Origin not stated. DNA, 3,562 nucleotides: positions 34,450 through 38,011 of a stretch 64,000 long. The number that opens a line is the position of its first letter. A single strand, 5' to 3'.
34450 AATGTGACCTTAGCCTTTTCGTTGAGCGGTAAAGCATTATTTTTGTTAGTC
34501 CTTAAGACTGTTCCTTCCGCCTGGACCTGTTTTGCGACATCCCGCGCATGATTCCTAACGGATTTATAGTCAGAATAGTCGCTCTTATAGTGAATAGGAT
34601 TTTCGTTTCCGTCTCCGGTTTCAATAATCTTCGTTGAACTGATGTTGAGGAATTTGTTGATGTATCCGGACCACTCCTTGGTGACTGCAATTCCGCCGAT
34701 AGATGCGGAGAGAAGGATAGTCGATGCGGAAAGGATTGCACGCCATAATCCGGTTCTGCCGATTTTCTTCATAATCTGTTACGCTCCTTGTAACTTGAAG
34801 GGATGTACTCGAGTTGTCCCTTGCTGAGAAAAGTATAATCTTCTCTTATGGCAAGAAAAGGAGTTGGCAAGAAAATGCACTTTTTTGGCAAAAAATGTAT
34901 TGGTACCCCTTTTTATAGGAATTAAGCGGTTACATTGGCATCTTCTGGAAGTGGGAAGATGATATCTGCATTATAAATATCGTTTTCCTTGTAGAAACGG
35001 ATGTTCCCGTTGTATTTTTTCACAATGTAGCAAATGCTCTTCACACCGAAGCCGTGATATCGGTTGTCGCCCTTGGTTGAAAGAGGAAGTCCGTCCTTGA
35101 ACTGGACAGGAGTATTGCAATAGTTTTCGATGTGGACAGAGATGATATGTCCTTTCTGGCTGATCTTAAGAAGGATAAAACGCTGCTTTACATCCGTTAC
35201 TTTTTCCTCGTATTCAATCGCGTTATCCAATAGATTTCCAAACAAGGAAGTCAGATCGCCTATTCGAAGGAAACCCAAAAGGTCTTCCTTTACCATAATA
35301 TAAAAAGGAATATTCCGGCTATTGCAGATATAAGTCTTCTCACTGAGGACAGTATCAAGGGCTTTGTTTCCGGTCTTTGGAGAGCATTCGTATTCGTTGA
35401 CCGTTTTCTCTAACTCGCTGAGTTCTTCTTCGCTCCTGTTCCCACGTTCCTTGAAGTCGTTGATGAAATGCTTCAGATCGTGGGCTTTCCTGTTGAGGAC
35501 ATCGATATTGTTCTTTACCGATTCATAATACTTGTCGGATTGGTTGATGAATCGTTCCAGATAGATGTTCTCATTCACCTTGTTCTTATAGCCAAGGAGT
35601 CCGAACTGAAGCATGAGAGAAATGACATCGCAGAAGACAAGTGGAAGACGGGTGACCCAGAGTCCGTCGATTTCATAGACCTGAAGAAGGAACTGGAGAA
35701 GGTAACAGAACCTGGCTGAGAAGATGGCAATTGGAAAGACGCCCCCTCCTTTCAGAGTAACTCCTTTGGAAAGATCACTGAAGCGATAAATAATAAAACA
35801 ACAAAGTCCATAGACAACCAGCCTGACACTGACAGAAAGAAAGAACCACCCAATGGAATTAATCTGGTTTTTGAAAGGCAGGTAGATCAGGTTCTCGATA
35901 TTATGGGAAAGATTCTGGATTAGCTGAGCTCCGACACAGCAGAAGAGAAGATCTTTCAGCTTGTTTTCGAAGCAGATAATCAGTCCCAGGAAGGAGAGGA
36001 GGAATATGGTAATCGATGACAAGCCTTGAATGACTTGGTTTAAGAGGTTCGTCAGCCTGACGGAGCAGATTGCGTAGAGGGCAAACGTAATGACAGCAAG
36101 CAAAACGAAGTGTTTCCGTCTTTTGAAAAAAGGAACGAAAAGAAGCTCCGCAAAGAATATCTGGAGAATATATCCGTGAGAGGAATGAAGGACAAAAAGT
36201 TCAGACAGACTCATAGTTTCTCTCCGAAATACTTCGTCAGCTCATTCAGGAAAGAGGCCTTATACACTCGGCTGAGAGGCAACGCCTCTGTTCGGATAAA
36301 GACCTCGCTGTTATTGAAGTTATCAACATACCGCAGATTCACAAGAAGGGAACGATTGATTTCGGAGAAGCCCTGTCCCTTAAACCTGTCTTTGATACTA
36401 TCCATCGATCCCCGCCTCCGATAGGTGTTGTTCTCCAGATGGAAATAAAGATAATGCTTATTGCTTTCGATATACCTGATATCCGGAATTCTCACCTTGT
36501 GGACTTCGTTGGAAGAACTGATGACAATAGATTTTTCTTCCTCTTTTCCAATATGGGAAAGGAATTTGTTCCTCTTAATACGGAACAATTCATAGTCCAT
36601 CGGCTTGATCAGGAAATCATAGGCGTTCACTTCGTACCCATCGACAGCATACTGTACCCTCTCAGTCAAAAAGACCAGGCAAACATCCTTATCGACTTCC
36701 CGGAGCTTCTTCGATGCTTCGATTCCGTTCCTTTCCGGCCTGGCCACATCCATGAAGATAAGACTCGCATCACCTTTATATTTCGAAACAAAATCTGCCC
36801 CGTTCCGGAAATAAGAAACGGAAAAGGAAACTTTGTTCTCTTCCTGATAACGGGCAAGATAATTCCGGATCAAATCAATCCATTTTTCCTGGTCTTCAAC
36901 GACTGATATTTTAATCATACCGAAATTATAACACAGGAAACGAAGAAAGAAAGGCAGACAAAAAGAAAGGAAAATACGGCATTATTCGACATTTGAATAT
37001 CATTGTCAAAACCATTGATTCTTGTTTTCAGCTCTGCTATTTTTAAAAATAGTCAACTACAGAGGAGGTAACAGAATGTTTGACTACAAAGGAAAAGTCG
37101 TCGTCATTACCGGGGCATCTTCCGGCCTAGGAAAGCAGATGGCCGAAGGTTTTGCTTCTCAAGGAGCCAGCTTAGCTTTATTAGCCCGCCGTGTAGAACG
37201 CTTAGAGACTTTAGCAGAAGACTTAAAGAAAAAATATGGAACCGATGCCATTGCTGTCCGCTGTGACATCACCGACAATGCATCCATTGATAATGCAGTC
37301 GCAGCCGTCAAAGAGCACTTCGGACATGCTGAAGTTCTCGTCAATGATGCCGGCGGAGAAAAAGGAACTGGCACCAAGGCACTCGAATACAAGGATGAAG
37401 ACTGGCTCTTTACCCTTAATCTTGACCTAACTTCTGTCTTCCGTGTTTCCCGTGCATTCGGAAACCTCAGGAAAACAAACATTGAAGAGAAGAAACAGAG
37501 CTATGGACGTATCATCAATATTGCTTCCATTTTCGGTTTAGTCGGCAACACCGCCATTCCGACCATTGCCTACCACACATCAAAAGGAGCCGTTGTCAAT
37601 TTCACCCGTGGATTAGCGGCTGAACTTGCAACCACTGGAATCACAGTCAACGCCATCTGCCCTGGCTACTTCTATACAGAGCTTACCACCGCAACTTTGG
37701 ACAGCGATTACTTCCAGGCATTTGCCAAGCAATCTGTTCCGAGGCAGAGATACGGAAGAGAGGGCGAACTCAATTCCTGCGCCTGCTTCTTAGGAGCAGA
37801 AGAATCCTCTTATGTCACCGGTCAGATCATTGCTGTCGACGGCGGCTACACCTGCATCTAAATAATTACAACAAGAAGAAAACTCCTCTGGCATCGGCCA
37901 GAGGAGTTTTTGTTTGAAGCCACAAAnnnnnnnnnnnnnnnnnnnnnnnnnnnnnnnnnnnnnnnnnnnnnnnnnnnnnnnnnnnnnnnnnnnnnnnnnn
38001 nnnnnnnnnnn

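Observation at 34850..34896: Shared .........-core direct repeats upstream of both GH3 paralogues: candidate LytTR operator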

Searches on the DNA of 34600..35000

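Call 64: search_rna_families(source=window, start=34600, end=35000, threshold=evalue, max_evalue=1)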
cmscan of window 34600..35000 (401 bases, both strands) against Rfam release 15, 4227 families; matches with E-value up to 1: 0.
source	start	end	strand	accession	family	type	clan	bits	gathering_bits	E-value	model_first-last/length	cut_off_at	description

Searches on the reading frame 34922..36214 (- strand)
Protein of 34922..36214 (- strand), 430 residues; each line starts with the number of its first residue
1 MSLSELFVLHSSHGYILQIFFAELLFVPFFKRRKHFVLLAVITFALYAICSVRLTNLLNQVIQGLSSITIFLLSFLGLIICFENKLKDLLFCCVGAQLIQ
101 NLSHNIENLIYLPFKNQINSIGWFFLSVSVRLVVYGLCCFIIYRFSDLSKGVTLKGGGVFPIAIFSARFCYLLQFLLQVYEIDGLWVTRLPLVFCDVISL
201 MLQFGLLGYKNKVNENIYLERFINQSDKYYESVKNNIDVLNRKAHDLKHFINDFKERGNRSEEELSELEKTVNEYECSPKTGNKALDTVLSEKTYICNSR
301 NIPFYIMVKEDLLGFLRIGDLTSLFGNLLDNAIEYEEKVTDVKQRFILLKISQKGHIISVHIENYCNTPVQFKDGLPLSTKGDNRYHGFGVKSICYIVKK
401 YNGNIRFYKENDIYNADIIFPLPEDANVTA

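Call 5: search_protein_families(library=pfam, proteins=[window:34922-36214:-])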
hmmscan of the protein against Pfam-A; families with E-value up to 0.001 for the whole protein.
window:34922-36214:- (430 aa): 1 family
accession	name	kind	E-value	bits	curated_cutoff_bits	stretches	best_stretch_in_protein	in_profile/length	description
PF14501.12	HATPase_c_5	-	4.6e-23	81.5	22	1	318-421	3-102/102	GHKL domain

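Call 17: find_homologous_proteins(query=window:34922-36214:-, max_evalue=1e-10)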
Query window:34922-36214:- (430 aa): 337 proteins with E <= 1e-10 among 7620 candidates; the best 120 are listed.
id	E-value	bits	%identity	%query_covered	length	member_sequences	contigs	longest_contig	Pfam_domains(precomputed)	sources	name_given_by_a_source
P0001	9.5e-260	879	90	100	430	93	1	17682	PF14501.13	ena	-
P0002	2.1e-258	875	90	100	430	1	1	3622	PF14501.13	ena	-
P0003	4.2e-197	673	70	98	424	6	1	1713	PF14501.13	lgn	-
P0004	7.9e-195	666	68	99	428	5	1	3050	PF14501.13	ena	-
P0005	3.5e-193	660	68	99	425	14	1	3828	PF14501.13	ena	-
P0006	3.2e-185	634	65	99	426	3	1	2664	PF14501.13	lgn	-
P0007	7.5e-180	616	65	99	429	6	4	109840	PF14501.13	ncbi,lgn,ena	-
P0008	9.6e-177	606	63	99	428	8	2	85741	PF14501.13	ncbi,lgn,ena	-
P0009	5.6e-175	600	62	99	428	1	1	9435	PF14501.13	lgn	-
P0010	9.8e-152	524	55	99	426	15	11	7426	PF14501.13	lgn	-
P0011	7.3e-151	521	55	98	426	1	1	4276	PF14501.13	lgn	-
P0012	1.5e-148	513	54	99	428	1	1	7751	PF14501.13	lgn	-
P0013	1.2e-147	510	55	100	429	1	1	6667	PF14501.13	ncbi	-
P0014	2.3e-146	506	53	98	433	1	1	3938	PF14501.13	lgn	-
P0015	4.8e-146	505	52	98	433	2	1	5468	PF14501.13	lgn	-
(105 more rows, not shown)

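Call 19: find_related_loci(query=A1, collection=genome_contigs, flank=6000)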
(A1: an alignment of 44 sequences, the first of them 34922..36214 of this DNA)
Query A1 (430 aa) in genome_contigs; peptide patterns used: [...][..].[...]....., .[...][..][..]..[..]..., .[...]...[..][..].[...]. (x = any residue, [..] = any of these).
600 stretches matched a pattern (row limit reached: there are more); 512 encode a relative of the query (tblastn E <= 1e-3); the best 80 are kept; 79 distinct loci.
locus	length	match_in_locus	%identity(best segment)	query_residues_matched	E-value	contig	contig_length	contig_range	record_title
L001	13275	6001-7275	68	1-425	0e+0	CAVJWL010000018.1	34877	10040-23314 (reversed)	uncultured Prevotellaceae bacterium isolate H07654-L1_cleanbin_000026 genome assembly, contig: Spades_H07654-L1_contig_8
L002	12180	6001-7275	68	1-425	0e+0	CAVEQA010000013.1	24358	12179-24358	Paludibacteraceae bacterium isolate H07675-L1_cleanbin_000053 genome assembly, contig: Spades_H07675-L1_contig_1669, who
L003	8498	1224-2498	66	1-425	0e+0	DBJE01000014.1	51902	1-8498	MAG TPA_asm: Bacillales bacterium UBA784 UBA784_contig_159, whole genome shotgun sequence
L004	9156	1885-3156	63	1-424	1e-178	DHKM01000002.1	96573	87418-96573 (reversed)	MAG TPA_asm: Bacillales bacterium UBA4694 UBA4694_contig_689, whole genome shotgun sequence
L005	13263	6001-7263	54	1-421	6e-147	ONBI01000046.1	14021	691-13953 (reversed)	uncultured Clostridiales bacterium isolate RUG150 genome assembly, contig: scaffold_2841, whole genome shotgun sequence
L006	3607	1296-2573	52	1-426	5e-149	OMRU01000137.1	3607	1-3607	uncultured Clostridia bacterium isolate RUG810 genome assembly, contig: scaffold_16311, whole genome shotgun sequence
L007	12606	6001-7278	51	1-425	7e-143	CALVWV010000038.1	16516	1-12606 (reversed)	MAG: uncultured Clostridia bacterium isolate E02__bin201 genome assembly, contig: E02__k127_3999693, whole genome shotgu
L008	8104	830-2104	50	1-424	3e-142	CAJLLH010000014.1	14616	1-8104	MAG TPA_asm: uncultured Clostridiales bacterium isolate ERR321597-bin.22 genome assembly, contig: NODE_3069_length_14616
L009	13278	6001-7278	51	1-425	7e-140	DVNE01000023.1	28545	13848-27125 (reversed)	MAG TPA_asm: Candidatus Coproplasma excrementigallinarum isolate CHK195-12923 CHK195__C90467_L28545_ERR3414590, whole ge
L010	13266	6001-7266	48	1-424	2e-131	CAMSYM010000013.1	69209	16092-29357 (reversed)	MAG TPA_asm: uncultured Clostridia bacterium isolate ERR899289_bin.26_metawrap_v1.3_MAG genome assembly, contig: ERZ1340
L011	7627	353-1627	48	1-424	2e-130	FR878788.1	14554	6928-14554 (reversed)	Clostridium sp. CAG:568 genomic scaffold, scf83, whole genome shotgun sequence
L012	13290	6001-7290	47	1-430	4e-130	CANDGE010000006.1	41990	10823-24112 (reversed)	MAG TPA_asm: uncultured Clostridia bacterium isolate ERR6760059_bin.82_metawrap_v1.3_MAG genome assembly, contig: ERZ128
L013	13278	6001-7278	49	1-425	7e-128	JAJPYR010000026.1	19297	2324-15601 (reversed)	MAG: Clostridia bacterium isolate AH.B5_3 NODE_182_length_19297_cov_16.080605, whole genome shotgun sequence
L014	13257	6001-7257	47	1-421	6e-127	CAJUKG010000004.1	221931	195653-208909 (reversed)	MAG TPA_asm: uncultured Christensenellaceae bacterium isolate MGBC158472 genome assembly, contig: MGBC158472.4, whole ge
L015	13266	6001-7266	45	1-424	2e-120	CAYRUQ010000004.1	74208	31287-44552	MAG TPA_asm: uncultured Clostridiaceae bacterium isolate SRP141132_co6_362 genome assembly, contig: NODE_141_length_7420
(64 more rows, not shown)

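Call 47: find_encoding_contigs(protein=P0001, flank=4500, max_places=2)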
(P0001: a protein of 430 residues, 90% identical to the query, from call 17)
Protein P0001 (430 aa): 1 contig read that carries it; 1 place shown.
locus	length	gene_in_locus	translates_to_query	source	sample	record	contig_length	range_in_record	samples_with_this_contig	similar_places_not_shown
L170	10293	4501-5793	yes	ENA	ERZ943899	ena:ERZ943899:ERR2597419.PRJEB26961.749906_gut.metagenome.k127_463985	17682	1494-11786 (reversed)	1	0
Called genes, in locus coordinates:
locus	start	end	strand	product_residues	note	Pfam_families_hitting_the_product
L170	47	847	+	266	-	PF00005:ABC_tran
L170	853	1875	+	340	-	PF00528:BPD_transp_1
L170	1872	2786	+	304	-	PF00528:BPD_transp_1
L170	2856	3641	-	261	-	PF00106:adh_short, PF08659:KR, PF23441:SDR, PF13561:adh_short_C2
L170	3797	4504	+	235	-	PF00072:Response_reg, PF04397:LytTR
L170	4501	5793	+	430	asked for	PF14501:HATPase_c_5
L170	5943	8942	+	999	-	PF01915:Glyco_hydro_3_C, PF14310:Fn3-like, PF00933:Glyco_hydro_3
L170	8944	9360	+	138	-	-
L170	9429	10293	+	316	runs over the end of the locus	PF00756:Esterase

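Call 71: search_protein_families(library=ncbifam, proteins=[window:34922-36214:-], max_evalue=0.001)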
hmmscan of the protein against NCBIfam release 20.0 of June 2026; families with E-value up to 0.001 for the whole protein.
window:34922-36214:- (430 aa): 2 families
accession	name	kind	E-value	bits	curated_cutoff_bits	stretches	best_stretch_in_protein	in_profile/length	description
TIGR02966.1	phoR_proteo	equivalog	0.00036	19.7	334.2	1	218-344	135-253/333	phosphate regulon sensor histidine kinase PhoR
TIGR04527.1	mycoplas_twoTM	subfamily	0.00065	19.5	125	0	197-275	20-101/248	MG_279/MG_280 family protein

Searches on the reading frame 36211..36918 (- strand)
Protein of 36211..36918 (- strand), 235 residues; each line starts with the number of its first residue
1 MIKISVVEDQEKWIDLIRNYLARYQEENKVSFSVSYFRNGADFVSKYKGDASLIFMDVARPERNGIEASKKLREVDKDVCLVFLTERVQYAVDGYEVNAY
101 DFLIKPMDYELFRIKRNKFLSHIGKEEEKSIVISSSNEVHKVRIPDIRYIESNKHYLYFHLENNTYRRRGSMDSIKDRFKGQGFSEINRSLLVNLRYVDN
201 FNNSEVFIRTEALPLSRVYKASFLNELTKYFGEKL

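Call 5: search_protein_families(library=pfam, proteins=[window:36211-36918:-])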
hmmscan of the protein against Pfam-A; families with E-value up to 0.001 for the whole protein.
window:36211-36918:- (235 aa): 2 families
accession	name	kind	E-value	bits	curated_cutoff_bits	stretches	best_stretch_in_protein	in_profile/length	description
PF04397.21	LytTR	-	5.7e-16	59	22.6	1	138-225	2-95/98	LytTr DNA-binding domain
PF00072.30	Response_reg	-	4.2e-13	49.9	30.2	1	4-110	1-104/111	Response regulator receiver domain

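Call 71: search_protein_families(library=ncbifam, proteins=[window:36211-36918:-], max_evalue=0.001)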
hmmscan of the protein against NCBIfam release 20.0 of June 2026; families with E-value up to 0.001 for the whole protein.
window:36211-36918:- (235 aa): 47 families (the best 25 are shown)
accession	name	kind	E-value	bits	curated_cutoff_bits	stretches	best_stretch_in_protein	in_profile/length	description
NF010684.1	PRK14084.1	equivalog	2.9e-13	50.2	375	1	52-113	48-109/254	response regulator transcription factor LytR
NF051850.1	RespRegRprY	equivalog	3.1e-11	43.1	370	1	2-127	5-127/234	response regulator transcription factor RprY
NF008677.0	PRK11697.1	equivalog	9.8e-11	41.5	246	1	1-221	1-229/238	two-component system response regulator BtsR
TIGR01387.1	cztR_silR_copR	subfamily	6.9e-10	38.9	279.2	1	5-127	2-121/218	heavy metal response regulator transcription factor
NF041946.1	LuxO_transreg_Vib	equivalog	9e-10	37.9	800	1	7-136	2-128/463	quorum-sensing sigma-54 dependent transcriptional regulator LuxO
NF008469.0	PRK11361.1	equivalog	8.3e-09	34.6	714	1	5-114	8-114/461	acetoacetate metabolism transcriptional regulator AtoC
NF008378.0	PRK11173.1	equivalog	5.1e-08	32.5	334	1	17-130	15-128/238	two-component system response regulator ArcA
NF008296.0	PRK11083.1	equivalog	1.1e-07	31.5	273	1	3-109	5-107/228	two-component system response regulator CreB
NF045944.1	ResRegRpaBCyano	equivalog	2.4e-07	30.4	330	1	29-139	19-130/229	response regulator transcription factor RpaB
NF008199.0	PRK10955.1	equivalog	2.6e-07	30.8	341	1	1-129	1-126/232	envelope stress response regulator transcription factor CpxR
NF041367.1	CheY_Halo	equivalog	2.8e-07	30.9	200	1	15-89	8-81/114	chemotaxis protein CheY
NF007005.1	PRK09468.1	equivalog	3.2e-07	30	331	1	3-109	5-108/237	osmolarity response regulator transcription factor OmpR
NF040689.1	MtrAB_MtrA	equivalog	7.3e-07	28.7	300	1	31-130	22-123/219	MtrAB system response regulator MtrA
NF007346.1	PRK09836.1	equivalog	9.6e-07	28.8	420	1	3-111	2-107/227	copper/silver response regulator transcription factor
NF007928.2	PRK10643.1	equivalog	9.8e-07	28.6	330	1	3-113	2-109/216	two-component system response regulator PmrA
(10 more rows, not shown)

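Call 72: search_solved_structures(query=window:36211-36918:-, max_evalue=0.001)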
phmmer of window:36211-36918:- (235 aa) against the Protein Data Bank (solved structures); distinct sequences matched with E-value up to 0.001: 60.
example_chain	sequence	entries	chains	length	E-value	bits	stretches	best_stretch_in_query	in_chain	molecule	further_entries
6m8o_A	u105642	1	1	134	3.9e-09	40.1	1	52-132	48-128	DNA-binding response regulator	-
4cbv_A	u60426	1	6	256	1.9e-07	34.6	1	51-219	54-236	COME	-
9of8_A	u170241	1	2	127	6e-07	32.9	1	31-124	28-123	PmrA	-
9of5_A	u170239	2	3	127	6.6e-07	32.8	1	31-123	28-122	PmrA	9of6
9of3_A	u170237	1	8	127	7e-07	32.7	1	31-123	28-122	PmrA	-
7m0s_A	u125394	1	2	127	7e-07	32.7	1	31-123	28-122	Two-component system response regulator PmrA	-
9of4_A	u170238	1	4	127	7.4e-07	32.6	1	31-123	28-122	PmrA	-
8imw_A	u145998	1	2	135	7.6e-07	32.6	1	31-126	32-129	Transcriptional regulator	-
9of7_A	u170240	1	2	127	9.6e-07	32.3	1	31-123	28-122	PmrA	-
1tmy_A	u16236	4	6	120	1.1e-06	32.1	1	37-108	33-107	CHEY PROTEIN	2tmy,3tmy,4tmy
1u0s_Y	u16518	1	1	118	1.1e-06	32.1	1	37-108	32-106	Chemotaxis protein cheY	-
4iga_A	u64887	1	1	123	1.1e-06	32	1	37-108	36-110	Chemotaxis protein CheY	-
9xzo_A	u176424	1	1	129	2.3e-06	31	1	1-121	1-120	De novo protein M1X0B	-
8q52_A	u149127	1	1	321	2.5e-06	30.9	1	37-110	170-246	Leucine-specific-binding protein,Chemotaxis protein CheY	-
3a0r_B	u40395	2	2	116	3.8e-06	30.3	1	4-121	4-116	Response regulator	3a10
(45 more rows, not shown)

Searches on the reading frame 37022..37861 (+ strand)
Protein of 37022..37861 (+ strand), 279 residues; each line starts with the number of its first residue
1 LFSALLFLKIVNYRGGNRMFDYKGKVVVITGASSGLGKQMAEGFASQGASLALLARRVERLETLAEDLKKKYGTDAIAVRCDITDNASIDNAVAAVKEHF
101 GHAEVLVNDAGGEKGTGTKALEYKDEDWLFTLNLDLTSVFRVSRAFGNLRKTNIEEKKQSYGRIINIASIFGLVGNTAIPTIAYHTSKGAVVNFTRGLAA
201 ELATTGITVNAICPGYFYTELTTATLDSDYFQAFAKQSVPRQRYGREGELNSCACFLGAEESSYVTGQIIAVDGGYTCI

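Call 5: search_protein_families(library=pfam, proteins=[window:37022-37861:+])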
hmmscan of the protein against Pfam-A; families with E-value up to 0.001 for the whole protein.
window:37022-37861:+ (279 aa): 4 families
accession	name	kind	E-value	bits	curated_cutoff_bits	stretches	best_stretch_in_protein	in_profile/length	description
PF13561.12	adh_short_C2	-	4.2e-55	187.3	27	1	31-277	1-236/236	Enoyl-(Acyl carrier protein) reductase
PF00106.31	adh_short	-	9.2e-51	172.5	26.6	1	25-224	1-189/195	short chain dehydrogenase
PF08659.16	KR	-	1e-09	39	22.6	1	27-111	3-90/180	KR domain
PF23441.1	SDR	-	8.5e-07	29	27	1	26-276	9-255/258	SDR-like rossmann domain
